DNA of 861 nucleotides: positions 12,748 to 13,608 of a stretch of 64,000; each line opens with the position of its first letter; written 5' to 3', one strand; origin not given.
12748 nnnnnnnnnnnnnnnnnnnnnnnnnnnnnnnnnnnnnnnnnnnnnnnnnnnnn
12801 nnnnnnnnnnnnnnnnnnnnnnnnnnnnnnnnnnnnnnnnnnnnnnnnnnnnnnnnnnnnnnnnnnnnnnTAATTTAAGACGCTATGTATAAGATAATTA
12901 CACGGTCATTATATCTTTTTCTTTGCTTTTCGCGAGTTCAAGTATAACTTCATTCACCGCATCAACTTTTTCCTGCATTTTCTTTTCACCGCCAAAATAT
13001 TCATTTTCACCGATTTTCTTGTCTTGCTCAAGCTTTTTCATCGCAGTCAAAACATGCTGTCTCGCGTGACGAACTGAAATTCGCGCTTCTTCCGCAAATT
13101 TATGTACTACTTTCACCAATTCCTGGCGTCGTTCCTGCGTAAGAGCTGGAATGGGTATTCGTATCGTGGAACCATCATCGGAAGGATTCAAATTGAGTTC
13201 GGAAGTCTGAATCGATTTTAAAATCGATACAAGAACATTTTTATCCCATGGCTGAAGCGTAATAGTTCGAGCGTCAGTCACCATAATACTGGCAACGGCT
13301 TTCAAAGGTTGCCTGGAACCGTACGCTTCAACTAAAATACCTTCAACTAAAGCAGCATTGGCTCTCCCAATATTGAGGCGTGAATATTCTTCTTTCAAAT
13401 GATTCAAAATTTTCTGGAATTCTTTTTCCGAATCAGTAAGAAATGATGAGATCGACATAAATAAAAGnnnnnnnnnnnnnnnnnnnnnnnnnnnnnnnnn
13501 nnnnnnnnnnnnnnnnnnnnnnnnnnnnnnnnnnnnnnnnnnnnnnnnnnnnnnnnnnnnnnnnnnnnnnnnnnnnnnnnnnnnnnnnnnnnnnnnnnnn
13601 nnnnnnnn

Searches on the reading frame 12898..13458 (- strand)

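Call 36: search_protein_families(library=pfam, proteins=[window:12898-13458:-], max_evalue=0.00001)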
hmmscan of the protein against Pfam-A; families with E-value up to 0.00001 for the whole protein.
window:12898-13458:- (186 aa): 1 family
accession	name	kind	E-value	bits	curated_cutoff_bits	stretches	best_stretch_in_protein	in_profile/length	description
PF01765.24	RRF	-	1e-52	178.7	29.7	1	21-184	1-164/164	Ribosome recycling factor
